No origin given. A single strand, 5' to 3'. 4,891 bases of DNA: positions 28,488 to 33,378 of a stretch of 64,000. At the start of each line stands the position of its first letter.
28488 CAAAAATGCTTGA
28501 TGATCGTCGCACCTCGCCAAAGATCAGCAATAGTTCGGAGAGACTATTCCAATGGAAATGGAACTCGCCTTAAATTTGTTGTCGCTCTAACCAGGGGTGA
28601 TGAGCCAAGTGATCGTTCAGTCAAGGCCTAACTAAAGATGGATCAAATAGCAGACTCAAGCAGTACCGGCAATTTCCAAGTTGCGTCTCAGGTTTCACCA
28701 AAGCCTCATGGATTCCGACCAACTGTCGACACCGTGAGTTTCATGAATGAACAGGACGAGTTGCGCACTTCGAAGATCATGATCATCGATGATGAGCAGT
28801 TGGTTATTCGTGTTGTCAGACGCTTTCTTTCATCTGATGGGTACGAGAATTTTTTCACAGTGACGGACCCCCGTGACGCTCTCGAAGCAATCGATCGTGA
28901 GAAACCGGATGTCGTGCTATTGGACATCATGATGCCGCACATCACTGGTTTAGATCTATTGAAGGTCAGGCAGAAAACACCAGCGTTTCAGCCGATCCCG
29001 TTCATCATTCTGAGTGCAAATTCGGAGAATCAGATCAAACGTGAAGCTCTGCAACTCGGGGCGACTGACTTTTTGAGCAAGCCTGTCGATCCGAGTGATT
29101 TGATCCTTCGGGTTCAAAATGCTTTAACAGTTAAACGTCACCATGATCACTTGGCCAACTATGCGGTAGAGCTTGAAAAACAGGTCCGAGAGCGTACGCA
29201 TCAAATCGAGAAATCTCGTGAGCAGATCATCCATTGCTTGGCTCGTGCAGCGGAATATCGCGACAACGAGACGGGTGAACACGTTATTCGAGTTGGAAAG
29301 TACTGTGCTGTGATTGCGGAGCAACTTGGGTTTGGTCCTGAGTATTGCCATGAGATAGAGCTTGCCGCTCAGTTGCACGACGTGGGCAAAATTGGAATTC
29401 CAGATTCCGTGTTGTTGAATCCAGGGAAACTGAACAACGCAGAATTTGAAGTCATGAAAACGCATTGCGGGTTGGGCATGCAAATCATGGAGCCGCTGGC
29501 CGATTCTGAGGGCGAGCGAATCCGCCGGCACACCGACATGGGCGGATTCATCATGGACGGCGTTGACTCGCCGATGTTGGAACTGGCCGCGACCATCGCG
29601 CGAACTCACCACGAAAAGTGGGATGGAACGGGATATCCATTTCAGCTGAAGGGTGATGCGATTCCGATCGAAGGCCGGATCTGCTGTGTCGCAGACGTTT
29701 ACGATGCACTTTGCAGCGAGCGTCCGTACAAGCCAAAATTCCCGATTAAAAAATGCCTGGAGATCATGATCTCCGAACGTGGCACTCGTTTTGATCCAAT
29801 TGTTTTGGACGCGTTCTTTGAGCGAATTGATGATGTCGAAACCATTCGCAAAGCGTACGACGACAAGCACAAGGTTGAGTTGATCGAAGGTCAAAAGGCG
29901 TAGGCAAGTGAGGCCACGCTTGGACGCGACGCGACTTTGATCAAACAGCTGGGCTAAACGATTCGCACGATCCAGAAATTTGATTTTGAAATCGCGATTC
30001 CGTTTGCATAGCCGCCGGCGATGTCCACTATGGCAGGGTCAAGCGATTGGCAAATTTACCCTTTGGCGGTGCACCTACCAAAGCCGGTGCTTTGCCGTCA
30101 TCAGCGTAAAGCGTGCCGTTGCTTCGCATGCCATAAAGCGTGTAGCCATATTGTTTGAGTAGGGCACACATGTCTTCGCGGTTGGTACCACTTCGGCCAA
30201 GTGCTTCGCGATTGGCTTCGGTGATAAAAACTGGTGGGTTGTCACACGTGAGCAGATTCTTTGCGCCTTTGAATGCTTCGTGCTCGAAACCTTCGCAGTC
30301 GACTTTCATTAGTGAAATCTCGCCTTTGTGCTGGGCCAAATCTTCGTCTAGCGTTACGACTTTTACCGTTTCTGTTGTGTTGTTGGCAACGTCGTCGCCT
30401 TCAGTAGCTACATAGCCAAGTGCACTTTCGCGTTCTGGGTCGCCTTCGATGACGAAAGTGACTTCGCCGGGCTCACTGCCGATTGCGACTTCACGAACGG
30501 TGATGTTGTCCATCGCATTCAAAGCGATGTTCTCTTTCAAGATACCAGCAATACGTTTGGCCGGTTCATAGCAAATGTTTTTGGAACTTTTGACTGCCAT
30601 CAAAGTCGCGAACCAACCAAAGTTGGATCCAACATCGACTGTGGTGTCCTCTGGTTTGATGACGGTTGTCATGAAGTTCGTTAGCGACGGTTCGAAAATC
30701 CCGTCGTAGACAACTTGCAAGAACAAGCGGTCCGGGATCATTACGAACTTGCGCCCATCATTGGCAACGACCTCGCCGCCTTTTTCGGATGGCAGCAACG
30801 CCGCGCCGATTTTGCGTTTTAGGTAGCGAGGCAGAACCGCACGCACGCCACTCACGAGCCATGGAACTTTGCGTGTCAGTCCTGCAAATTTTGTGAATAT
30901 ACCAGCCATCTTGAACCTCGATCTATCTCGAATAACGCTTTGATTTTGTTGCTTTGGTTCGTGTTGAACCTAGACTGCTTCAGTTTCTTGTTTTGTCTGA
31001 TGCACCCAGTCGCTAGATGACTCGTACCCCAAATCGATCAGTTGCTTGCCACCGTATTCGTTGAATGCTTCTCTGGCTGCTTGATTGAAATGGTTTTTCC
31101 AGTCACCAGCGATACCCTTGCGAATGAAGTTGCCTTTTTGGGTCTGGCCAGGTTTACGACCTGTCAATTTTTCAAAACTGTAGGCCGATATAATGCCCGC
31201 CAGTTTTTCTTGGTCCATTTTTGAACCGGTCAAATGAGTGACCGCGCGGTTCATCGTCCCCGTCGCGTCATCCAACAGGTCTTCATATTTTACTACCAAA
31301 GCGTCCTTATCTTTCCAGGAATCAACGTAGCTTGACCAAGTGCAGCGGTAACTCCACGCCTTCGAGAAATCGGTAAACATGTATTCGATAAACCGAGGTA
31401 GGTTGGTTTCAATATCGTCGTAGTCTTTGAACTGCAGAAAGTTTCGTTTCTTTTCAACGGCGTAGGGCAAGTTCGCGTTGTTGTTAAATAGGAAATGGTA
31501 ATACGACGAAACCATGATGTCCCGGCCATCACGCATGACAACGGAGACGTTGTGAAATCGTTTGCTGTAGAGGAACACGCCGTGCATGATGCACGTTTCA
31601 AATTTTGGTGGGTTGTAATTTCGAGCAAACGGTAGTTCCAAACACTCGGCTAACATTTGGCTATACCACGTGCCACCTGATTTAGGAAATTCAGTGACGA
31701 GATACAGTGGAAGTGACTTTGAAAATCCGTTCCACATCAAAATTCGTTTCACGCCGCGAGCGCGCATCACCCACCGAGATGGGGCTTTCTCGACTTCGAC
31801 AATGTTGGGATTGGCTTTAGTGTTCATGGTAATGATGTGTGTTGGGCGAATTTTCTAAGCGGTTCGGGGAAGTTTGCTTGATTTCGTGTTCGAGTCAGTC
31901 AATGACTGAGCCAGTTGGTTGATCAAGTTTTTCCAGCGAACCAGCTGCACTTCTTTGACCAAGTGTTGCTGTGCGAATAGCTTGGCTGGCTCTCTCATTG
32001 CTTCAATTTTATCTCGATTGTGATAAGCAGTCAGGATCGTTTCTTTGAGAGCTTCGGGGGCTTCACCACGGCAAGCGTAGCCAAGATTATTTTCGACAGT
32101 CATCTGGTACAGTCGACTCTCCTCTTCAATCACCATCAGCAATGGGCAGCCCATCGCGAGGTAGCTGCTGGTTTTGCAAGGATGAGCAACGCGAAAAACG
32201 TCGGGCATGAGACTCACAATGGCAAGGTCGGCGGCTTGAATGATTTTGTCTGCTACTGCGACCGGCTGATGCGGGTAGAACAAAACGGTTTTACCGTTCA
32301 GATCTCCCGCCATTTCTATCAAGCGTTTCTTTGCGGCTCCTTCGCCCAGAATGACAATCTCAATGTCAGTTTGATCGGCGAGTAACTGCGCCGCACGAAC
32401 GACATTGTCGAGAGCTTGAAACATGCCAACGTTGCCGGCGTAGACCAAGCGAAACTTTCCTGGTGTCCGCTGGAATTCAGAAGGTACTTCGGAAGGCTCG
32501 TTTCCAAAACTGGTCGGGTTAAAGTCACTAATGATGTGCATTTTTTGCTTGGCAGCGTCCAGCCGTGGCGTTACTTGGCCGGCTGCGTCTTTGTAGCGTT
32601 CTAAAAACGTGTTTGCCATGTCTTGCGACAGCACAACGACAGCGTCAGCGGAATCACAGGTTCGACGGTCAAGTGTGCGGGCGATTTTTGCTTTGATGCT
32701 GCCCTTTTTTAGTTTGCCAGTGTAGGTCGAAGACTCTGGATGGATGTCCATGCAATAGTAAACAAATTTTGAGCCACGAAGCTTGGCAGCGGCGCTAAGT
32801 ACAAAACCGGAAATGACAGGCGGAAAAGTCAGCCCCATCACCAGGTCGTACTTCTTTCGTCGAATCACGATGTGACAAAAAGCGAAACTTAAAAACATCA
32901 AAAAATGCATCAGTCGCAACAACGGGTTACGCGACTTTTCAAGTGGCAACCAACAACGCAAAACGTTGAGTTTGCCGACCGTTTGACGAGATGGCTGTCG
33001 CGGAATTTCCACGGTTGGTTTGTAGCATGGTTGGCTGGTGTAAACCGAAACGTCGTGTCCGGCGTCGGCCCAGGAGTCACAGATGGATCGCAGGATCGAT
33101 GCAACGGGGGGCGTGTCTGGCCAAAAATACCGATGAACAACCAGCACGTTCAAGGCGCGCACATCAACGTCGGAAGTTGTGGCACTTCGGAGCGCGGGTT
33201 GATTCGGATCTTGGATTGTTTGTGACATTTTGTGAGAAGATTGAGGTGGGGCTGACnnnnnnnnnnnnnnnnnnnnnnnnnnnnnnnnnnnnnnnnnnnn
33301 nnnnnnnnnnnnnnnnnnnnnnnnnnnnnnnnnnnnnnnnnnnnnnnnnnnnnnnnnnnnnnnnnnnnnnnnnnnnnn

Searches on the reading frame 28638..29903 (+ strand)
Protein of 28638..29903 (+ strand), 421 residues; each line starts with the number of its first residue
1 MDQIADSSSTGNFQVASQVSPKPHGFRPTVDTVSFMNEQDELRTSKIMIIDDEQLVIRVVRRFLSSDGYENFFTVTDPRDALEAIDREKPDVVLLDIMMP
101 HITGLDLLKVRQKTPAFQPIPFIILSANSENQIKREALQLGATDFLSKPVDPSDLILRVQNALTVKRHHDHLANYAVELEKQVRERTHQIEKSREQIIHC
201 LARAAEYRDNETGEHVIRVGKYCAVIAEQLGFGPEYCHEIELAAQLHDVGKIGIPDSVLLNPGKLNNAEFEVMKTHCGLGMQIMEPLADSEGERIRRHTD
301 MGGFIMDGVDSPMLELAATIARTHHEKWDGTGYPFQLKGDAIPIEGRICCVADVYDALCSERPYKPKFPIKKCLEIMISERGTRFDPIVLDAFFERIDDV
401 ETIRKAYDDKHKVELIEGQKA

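Call 84: search_protein_families(library=pfam, proteins=[window:28638-29903:+], max_evalue=0.00001)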
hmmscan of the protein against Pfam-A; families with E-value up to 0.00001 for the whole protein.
window:28638-29903:+ (421 aa): 3 families
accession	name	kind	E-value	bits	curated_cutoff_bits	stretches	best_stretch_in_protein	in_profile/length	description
PF13487.12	HD_5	-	1.7e-30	106.4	27.2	2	285-388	68-169/170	HD domain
PF00072.30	Response_reg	-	2.5e-28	98.9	30.2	1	47-159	1-110/111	Response regulator receiver domain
PF01966.28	HD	-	6e-17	62.4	22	1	213-357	2-115/116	HD domain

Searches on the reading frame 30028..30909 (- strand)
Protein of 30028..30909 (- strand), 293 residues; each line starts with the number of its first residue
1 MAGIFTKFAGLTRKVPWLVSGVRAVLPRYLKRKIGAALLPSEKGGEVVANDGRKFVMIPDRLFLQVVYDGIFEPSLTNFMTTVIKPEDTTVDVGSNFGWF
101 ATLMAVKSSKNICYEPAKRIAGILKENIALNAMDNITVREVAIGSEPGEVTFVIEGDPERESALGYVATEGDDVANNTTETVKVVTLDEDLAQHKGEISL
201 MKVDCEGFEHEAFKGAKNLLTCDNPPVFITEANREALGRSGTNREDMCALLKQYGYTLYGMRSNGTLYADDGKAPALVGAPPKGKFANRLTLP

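Call 84: search_protein_families(library=pfam, proteins=[window:30028-30909:-], max_evalue=0.00001)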
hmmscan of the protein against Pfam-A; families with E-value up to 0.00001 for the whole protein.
window:30028-30909:- (293 aa): 1 family
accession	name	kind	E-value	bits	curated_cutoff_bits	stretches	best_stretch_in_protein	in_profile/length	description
PF05050.19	Methyltransf_21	-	1.2e-15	58.5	22.7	1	92-257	1-172/173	Methyltransferase FkbM domain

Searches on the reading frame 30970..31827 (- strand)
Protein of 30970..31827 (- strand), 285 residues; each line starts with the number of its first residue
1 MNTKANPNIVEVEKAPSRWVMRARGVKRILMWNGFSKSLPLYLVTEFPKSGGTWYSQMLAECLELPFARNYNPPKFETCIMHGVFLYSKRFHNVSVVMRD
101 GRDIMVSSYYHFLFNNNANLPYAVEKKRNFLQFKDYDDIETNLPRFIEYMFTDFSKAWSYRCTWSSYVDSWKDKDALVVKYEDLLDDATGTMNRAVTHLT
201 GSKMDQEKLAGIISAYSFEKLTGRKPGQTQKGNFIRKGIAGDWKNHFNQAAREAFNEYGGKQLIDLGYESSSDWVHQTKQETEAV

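Call 84: search_protein_families(library=pfam, proteins=[window:30970-31827:-], max_evalue=0.00001)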
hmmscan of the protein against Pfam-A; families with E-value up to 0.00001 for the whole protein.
window:30970-31827:- (285 aa): 1 family
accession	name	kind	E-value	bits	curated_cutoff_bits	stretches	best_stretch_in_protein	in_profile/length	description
PF00685.33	Sulfotransfer_1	-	4.7e-20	72.5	22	1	96-265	95-253/255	Sulfotransferase domain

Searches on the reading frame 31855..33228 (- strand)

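Call 85: search_protein_families(library=pfam, proteins=[window:31855-33228:-], max_evalue=0.00001)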
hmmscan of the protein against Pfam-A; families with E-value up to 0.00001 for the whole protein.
window:31855-33228:- (457 aa): 4 families
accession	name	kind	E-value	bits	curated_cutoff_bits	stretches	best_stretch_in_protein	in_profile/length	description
PF13579.12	Glyco_trans_4_4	-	3.4e-15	57.2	29.7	1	44-212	5-146/158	Glycosyl transferase 4-like domain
PF13439.12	Glyco_transf_4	-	1.9e-09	38.2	28.5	1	44-214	6-154/170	Glycosyltransferase Family 4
PF00534.26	Glycos_transf_1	-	1.3e-08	35.1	26.4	1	256-416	13-170/172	Glycosyl transferases group 1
PF13692.12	Glyco_trans_1_4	-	7.5e-07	29.9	27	1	259-403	2-141/142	Glycosyl transferases group 1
